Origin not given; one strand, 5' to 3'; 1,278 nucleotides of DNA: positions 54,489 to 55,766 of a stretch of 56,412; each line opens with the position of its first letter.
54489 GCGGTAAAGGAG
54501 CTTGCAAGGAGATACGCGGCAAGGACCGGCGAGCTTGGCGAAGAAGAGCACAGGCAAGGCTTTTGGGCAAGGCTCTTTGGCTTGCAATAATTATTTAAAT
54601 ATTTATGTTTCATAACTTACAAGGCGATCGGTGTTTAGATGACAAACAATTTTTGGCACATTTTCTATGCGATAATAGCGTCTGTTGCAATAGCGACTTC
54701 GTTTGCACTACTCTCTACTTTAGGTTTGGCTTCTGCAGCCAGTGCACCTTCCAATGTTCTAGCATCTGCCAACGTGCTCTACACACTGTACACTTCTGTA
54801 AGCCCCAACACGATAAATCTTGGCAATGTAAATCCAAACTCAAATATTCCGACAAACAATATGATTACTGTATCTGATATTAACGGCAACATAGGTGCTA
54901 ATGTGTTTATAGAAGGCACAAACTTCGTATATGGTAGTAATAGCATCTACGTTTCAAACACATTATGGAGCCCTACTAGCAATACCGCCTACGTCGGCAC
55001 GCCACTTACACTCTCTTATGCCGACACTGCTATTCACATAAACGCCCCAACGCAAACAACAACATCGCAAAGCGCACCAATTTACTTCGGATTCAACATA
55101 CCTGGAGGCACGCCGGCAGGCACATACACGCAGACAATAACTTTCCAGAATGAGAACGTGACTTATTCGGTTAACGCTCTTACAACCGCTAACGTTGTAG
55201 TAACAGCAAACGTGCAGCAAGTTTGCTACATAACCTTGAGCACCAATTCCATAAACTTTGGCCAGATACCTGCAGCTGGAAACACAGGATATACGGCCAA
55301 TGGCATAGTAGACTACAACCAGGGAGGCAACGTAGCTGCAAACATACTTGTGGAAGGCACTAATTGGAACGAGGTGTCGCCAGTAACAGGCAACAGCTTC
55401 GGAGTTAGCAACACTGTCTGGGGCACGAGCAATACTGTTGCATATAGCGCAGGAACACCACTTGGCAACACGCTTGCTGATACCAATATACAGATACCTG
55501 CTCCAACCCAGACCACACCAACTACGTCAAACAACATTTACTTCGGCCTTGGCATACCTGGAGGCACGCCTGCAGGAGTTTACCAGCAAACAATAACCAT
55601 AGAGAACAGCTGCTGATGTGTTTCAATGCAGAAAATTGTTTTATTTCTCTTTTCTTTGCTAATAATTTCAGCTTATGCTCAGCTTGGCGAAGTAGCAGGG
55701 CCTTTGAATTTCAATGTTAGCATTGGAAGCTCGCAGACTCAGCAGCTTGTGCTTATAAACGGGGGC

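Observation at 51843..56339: MinD/ParA ATPase embedded in a four-gene cell-surface module: candidate positioning system for a surface structure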

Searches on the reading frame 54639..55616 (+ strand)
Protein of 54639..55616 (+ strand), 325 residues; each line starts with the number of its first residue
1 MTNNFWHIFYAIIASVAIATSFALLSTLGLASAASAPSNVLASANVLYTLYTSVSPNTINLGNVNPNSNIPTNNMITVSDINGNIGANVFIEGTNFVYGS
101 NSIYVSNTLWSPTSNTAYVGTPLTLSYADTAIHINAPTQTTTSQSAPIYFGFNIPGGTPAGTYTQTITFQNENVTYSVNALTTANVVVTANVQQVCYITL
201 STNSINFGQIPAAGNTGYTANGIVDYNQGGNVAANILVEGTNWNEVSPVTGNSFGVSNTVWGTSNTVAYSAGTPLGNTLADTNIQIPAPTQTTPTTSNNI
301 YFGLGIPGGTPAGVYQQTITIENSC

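Call 4: search_protein_families(library=pfam, proteins=[window:54639-55616:+], max_evalue=0.1)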
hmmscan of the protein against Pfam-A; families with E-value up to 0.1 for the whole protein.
window:54639-55616:+ (325 aa): 2 families
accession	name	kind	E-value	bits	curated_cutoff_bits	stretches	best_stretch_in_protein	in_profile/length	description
PF22680.2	Glyco_hydro_123_N_2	-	3.9e-06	27.2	27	1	126-170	97-141/142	Glycoside hydrolase 123 N-terminal domain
PF05229.21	SCPU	-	0.0034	18.2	22.4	0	128-168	107-136/138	Spore Coat Protein U domain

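Call 6: search_protein_families(library=ncbifam, proteins=[window:54639-55616:+], max_evalue=0.1)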
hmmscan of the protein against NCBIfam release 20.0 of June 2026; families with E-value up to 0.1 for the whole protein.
window:54639-55616:+ (325 aa): 0 families

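Call 8: search_solved_structures(query=window:54639-55616:+, max_evalue=10, show_alignments=2)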
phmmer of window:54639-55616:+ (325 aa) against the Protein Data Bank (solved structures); distinct sequences matched with E-value up to 10: 5.
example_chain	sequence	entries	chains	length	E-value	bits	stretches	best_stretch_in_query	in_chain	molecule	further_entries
5l7v_A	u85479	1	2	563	0.14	15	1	128-178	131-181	glycoside hydrolase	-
5l7r_A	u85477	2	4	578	0.14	15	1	128-178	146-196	glycoside hydrolase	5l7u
8u79_A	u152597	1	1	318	0.49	13.2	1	124-169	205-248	Immunogenic protein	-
1us4_A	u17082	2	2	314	0.58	13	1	124-169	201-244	PUTATIVE GLUR0 LIGAND BINDING CORE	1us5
5a5g_A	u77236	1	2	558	0.9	12.3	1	83-194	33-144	FORMATE--TETRAHYDROFOLATE LIGASE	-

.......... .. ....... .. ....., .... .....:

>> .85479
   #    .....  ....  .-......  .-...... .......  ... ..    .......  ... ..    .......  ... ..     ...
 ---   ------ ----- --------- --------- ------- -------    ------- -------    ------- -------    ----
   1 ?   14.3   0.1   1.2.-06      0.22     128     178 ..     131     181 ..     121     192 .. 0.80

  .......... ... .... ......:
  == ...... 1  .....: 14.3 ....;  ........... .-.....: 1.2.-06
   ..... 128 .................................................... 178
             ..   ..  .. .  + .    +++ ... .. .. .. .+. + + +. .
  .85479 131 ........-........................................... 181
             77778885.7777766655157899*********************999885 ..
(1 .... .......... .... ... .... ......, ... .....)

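Call 9: find_homologous_proteins(query=window:54639-55616:+, max_evalue=0.001)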
Query window:54639-55616:+ (325 aa): 113 proteins with E <= 0.001 among 4380 candidates.
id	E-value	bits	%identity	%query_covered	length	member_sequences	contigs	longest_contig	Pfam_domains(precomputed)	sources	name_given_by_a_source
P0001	5.3e-197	672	98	100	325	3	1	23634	PF22680.3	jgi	jgi:hypothetical protein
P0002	8.3e-173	592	88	100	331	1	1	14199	PF22680.3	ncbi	-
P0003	2.0e-127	443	71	98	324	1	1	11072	-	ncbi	-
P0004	1.5e-92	329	46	98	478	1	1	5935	PF22680.3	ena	-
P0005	2.3e-80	289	53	96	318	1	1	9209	-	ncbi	-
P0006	3.9e-73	265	55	90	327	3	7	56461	-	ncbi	ncbi:MAG: hypothetical protein QXT36_01305 [Candidatus Micrarchaeaceae archaeon]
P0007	2.4e-70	256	51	98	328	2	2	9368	-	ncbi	ncbi:MAG: hypothetical protein QXV17_10330 [Candidatus Micrarchaeaceae archaeon]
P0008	1.2e-68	250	50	92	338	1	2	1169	-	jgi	-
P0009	1.1e-67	247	50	98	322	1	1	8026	-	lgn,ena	-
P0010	1.8e-67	246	50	85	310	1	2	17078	-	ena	-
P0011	3.3e-67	245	50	97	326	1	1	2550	-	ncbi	ncbi:MAG: hypothetical protein QXG73_03880 [Candidatus Micrarchaeaceae archaeon]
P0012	5.9e-67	245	50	90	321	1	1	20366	-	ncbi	ncbi:MAG: hypothetical protein ACP5UH_02415 [Candidatus Micrarchaeia archaeon]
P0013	1.5e-66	243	48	94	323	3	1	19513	-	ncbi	ncbi:MAG: hypothetical protein ACP5T6_01785 [Candidatus Micrarchaeia archaeon]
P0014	1.5e-66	243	49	92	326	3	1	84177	-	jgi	jgi:hypothetical protein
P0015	3.9e-66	242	47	98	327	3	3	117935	-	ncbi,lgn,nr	ncbi:MAG: hypothetical protein M1125_00480 [Candidatus Marsarchaeota archaeon]|nr:hypothetical prote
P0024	4.0e-63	232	47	91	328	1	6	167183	-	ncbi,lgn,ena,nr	ncbi:MAG: hypothetical protein LVQ95_05160 [Candidatus Micrarchaeales archaeon]|nr:hypothetical prot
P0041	2.8e-60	223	48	92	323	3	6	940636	-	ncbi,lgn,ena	-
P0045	1.2e-59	221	44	98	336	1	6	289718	-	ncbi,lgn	-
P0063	1.8e-57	213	46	100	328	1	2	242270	-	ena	-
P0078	5.1e-53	199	45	97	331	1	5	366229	-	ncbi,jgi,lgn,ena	jgi:hypothetical protein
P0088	1.8e-46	177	44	85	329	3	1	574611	-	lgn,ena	-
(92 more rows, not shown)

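Call 11: find_encoding_contigs(protein=P0041, flank=7000, max_places=2)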
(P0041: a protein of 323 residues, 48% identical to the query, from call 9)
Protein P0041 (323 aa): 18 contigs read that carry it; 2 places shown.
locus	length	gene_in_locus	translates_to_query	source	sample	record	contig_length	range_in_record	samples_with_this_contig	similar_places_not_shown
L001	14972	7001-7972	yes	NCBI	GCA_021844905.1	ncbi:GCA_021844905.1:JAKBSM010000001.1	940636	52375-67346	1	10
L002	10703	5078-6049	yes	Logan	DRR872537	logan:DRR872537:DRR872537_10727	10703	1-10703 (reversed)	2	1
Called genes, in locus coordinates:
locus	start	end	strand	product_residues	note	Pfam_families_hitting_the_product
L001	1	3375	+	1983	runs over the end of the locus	-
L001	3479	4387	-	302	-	PF01828:Peptidase_A4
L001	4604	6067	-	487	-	PF13385:Laminin_G_3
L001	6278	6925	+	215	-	-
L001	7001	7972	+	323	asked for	-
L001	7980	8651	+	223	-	-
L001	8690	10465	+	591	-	-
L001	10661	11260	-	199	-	-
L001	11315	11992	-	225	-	PF00730:HhH-GPD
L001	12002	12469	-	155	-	PF03946:Ribosomal_L11_N, PF00298:Ribosomal_L11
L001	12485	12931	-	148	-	PF03439:Spt5-NGN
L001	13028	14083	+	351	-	PF18093:Trm5_N (weak), PF25133:TYW2_N_2, PF02475:TRM5-TYW2_MTfase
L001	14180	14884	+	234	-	PF02616:SMC_ScpA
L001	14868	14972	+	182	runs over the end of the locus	PF04079:SMC_ScpB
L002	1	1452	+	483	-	?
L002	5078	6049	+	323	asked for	-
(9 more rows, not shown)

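Call 12: find_encoding_contigs(protein=P0088, flank=7000, max_places=2)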
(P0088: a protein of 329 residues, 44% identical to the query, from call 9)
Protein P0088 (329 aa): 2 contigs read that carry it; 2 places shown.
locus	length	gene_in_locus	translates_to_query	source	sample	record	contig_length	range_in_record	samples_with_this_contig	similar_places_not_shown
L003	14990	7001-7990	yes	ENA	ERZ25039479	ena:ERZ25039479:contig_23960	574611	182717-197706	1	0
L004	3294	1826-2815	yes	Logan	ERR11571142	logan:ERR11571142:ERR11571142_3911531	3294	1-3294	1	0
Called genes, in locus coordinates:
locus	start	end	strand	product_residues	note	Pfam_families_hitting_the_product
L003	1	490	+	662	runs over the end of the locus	-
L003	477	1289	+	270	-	PF00142:Fer4_NifH (faint), PF01656:CbiA, PF02374:ArsA_ATPase (weak), PF06564:CBP_BcsQ, PF09140:MipZ, PF10609:ParA, PF13614:AAA_31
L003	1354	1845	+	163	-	-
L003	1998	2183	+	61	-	-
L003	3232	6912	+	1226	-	PF24681:Kelch_KLHDC2_KLHL20_DRC7 (weak)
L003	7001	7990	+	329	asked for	-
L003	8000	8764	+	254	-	-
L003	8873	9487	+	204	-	PF01872:RibD_C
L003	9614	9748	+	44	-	-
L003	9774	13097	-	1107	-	-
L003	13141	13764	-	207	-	PF07650:KH_2, PF00189:Ribosomal_S3_C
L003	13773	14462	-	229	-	PF00237:Ribosomal_L22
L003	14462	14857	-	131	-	PF00203:Ribosomal_S19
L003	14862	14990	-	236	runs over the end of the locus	PF03947:Ribosomal_L2_C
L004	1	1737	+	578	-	?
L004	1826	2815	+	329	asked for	-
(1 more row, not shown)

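Call 13: find_encoding_contigs(protein=P0078, flank=7000, max_places=2)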
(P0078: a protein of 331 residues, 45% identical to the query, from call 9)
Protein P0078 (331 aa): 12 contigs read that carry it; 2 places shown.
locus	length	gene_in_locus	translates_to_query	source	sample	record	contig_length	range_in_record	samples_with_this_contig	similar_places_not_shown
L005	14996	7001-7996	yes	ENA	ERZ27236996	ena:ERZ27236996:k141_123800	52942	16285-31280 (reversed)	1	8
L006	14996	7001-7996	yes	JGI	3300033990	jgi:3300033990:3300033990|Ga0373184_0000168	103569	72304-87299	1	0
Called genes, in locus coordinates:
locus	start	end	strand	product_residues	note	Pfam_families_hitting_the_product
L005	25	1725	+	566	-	-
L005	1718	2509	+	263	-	PF01656:CbiA, PF02374:ArsA_ATPase (faint), PF06564:CBP_BcsQ, PF10609:ParA, PF13614:AAA_31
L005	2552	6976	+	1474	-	-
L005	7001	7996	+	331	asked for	-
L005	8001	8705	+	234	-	-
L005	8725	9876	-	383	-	PF02778:tRNA_int_endo_N (faint), PF01974:tRNA_int_endo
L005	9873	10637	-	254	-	PF00590:TP_methylase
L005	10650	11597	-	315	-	PF14520:HHH_5, PF00154:RecA_N, PF08423:Rad51, PF13481:AAA_25 (weak), PF06745:ATPase (weak)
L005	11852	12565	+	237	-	PF01940:DUF92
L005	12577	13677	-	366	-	PF02445:NadA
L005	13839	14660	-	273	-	PF09754:PAC2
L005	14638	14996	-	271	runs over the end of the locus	PF00575:S1, PF07541:EIF_2_alpha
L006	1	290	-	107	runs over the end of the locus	-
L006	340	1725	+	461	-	-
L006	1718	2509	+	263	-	PF01656:CbiA, PF02374:ArsA_ATPase (faint), PF06564:CBP_BcsQ, PF10609:ParA, PF13614:AAA_31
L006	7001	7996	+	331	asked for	-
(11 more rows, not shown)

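Call 23: find_encoding_contigs(protein=P0001, flank=10000, max_places=2)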
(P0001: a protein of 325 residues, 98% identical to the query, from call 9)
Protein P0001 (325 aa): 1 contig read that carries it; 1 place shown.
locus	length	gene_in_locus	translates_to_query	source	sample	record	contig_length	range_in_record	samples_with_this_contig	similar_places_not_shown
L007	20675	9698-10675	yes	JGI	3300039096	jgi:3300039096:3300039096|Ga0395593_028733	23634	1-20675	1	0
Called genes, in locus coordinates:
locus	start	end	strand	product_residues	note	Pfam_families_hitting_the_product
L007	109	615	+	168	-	PF01243:PNPOx_N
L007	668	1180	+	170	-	PF00293:NUDIX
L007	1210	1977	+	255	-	PF00483:NTP_transferase, PF12804:NTP_transf_3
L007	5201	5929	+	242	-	-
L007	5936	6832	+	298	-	PF14578:GTP_EFTU_D4 (weak), PF03144:GTP_EFTU_D2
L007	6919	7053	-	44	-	-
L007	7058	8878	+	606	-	-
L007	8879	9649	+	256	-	PF01656:CbiA, PF02374:ArsA_ATPase (weak), PF06564:CBP_BcsQ, PF09140:MipZ, PF10609:ParA, PF13614:AAA_31, PF00142:Fer4_NifH (faint), PF16575:CLP1_P (weak)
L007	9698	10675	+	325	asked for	PF22680:Glyco_hydro_123_N_2 (faint)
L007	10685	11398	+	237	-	-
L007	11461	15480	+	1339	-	-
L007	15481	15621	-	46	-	-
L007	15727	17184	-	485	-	PF13385:Laminin_G_3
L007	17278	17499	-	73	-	PF26477:DUF8150 (weak)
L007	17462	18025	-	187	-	-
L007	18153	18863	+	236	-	PF13483:Lactamase_B_3, PF12706:Lactamase_B_2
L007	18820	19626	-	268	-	PF00398:RrnaAD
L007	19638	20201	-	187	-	PF12146:Hydrolase_4 (faint), PF00561:Abhydrolase_1 (faint), PF12697:Abhydrolase_6 (weak)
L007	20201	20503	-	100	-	PF01176:eIF-1a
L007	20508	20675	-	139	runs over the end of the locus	PF01873:eIF-5_eIF-2B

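Call 24: find_encoding_contigs(protein=P0024, flank=8000, max_places=1)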
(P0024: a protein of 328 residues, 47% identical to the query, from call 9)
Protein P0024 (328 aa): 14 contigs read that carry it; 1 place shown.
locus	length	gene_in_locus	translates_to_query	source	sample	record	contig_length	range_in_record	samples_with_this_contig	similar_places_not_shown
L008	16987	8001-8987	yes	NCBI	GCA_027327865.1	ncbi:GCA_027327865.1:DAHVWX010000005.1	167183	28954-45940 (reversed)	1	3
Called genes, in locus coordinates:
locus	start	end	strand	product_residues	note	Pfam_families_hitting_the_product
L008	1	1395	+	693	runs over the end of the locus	-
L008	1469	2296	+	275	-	PF01656:CbiA, PF02374:ArsA_ATPase (weak), PF06564:CBP_BcsQ, PF09140:MipZ (weak), PF10609:ParA, PF13614:AAA_31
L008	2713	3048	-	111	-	-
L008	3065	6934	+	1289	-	PF18998:Flg_new_2 (weak)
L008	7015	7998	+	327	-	-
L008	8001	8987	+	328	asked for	-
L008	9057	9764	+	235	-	-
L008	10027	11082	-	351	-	PF01047:MarR (faint), PF08279:HTH_11 (weak), PF08280:HTH_Mga (faint), PF12802:MarR_2 (faint), PF13384:HTH_23 (faint), PF13404:HTH_AsnC-type, PF13412:HTH_24, PF13412:HTH_24 (weak), +2 more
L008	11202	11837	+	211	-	-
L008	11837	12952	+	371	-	PF04127:DFP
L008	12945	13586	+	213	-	PF13489:Methyltransf_23, PF08241:Methyltransf_11, PF08242:Methyltransf_12 (faint), PF13649:Methyltransf_25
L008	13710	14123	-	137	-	PF08915:tRNA-Thr_ED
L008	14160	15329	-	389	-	PF00438:S-AdoMet_synt_N, PF02772:S-AdoMet_synt_M, PF02773:S-AdoMet_synt_C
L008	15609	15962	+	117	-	-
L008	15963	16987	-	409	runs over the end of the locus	PF00155:Aminotran_1_2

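Call 26: predict_structure(alignment_id=A1)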
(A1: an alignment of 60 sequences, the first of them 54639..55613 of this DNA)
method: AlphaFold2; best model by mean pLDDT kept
length: 325 residues; sequences in the alignment: 60
mean_pLDDT: 92.9   pTM: 0.78
mean pLDDT of the five models: 92.9, 92.4, 92.1, 91.9, 91.6
residues with pLDDT >= 90: 269; 70-90: 36; 50-70: 18; < 50: 2
segments of 3 or more residues with pLDDT < 50: none
pLDDT, mean of each block of 10 residues (from residue 1): 67 80 63 61 87 98 98 98 96 98 98 98 98 97 98 98 98 87 96 97 96 96 97 98 94 97 97 98 97 97 98 97 96
secondary structure, 60 per line:
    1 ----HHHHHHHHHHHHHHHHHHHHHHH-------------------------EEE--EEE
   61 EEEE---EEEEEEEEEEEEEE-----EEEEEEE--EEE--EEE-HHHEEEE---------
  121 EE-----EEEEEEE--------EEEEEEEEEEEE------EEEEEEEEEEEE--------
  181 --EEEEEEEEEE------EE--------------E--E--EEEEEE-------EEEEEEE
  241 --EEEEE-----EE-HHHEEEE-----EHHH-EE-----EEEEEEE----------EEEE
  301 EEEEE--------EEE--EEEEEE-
elements in order: H5-27 E53-55 E58-64 E68-81 E87-93 E96-98 E101-103 E108-111 E128-134 E143-154 E161-172 E183-192 E221-226 E234-240 E243-247 E259-262 E280-286 E297-305 E314-316 E319-324

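Call 29: fold_search(model_id=the predicted structure, library=pdb)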
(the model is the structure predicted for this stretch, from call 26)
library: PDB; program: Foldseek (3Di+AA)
matches with E <= 10: 1664; with E <= 0.001: 87
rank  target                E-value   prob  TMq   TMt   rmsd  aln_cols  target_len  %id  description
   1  3f84_B                5.7e-07  1.00  0.43  0.45   9.3       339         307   11  Structure of fusion complex of major pilin CfaB and major pilin CfaB of CFA/I pilus from ETEC E. coli (released 2009-08-11)
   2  6fjy_B                8.1e-07  1.00  0.41  0.44   9.0       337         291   13  Crystal structure of CsuC-CsuE chaperone-tip adhesion subunit pre-assembly complex from archaic chaperone-usher Csu pi (released 2018-05-16)
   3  3f84_A                1.1e-06  1.00  0.39  0.41   7.3       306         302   12  Structure of fusion complex of major pilin CfaB and major pilin CfaB of CFA/I pilus from ETEC E. coli (released 2009-08-11)
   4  3f85                  3.9e-06  1.00  0.40  0.31   7.6       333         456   12  Structure of fusion complex of homo trimeric major pilin subunits CfaB of CFA/I fimbirae from ETEC E. coli (released 2009-08-11)
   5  6k73_A                5.6e-06  1.00  0.25  0.37  17.3       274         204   12  Chaperone-tip adhesin complex is vital for synergistic activation of CFA/I fimbriae biogenesis (released 2020-06-10)
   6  2bzd_C                6.8e-06  1.00  0.23  0.13  15.9       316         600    9  Galactose recognition by the carbohydrate-binding module of a bacterial sialidase. (released 2005-08-19)
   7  6k73_B                8.4e-06  1.00  0.25  0.36  18.6       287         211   11  Chaperone-tip adhesin complex is vital for synergistic activation of CFA/I fimbriae biogenesis (released 2020-06-10)
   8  4kkp_B                1.0e-05  1.00  0.21  0.26  21.4       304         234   11  Crystal structure of Vibrio cholerae RbmA (crystal form 2) (released 2013-05-22)
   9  1wcq_A                1.1e-05  1.00  0.24  0.14  16.2       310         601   10  Mutagenesis of the Nucleophilic Tyrosine in a Bacterial Sialidase to Phenylalanine. (released 2005-10-12)
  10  5l7v_B                1.5e-05  1.00  0.24  0.14  13.7       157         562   16  Crystal Structure of BvGH123 with bond transition state analog Galthiazoline. (released 2017-03-22)
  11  5l7r_A                1.9e-05  1.00  0.26  0.16   8.4       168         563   15  Crystal structure of BvGH123 (released 2017-03-22)
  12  6k73_C                2.0e-05  1.00  0.27  0.28  12.9       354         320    9  Chaperone-tip adhesin complex is vital for synergistic activation of CFA/I fimbriae biogenesis (released 2020-06-10)
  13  2f6a_A                2.3e-05  0.69  0.14  0.15  21.9       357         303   11  Collagen Adhesin and Collagen Complex Structure (released 2006-12-12)
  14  7sqc_O0               2.9e-05  1.00  0.29  0.10  10.0       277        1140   12  Ciliary C1 central pair apparatus isolated from Chlamydomonas reinhardtii (released 2022-04-13)
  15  7som_D                3.1e-05  1.00  0.28  0.08  12.5       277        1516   11  Ciliary C2 central pair apparatus isolated from Chlamydomonas reinhardtii (released 2022-04-13)
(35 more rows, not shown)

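Call 37: find_related_loci(query=A1, collection=metagenome_contigs, flank=10000)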
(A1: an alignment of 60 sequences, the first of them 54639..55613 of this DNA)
Query A1 (325 aa) in metagenome_contigs; peptide patterns used: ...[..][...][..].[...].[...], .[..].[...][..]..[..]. (x = any residue, [..] = any of these).
132 stretches matched a pattern; 75 encode a relative of the query (tblastn E <= 1e-3); 74 distinct loci.
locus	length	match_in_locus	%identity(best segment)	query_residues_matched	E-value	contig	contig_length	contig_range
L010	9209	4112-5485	53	15-325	7e-86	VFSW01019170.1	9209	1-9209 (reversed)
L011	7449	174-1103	49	6-325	1e-73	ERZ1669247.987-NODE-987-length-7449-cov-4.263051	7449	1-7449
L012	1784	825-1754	49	6-325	3e-76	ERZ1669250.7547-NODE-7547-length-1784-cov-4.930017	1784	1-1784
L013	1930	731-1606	52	34-325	2e-74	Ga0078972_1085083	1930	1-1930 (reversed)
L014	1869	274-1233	48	8-325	7e-71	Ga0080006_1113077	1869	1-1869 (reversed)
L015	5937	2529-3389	52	40-325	2e-68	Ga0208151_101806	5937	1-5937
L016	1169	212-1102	50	28-325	2e-73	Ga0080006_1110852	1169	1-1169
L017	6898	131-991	51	40-325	4e-68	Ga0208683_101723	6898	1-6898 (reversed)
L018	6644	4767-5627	51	40-325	1e-67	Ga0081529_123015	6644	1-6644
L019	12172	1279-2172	49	28-325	5e-67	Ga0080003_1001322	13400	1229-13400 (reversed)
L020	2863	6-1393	46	12-325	7e-67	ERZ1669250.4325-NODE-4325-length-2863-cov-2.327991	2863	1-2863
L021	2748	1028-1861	52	49-325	6e-67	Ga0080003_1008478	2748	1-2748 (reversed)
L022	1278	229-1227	45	1-325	4e-70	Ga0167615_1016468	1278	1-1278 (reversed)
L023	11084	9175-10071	48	33-325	9e-66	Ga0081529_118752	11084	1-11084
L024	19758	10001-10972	44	8-325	4e-65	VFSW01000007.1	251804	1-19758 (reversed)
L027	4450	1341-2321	46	6-325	6e-64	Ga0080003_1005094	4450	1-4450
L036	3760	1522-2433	46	31-325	1e-61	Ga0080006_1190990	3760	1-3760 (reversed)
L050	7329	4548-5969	49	50-325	1e-54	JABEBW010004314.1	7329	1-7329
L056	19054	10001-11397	43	3-325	2e-53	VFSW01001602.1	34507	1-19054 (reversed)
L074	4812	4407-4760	47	196-325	1e-19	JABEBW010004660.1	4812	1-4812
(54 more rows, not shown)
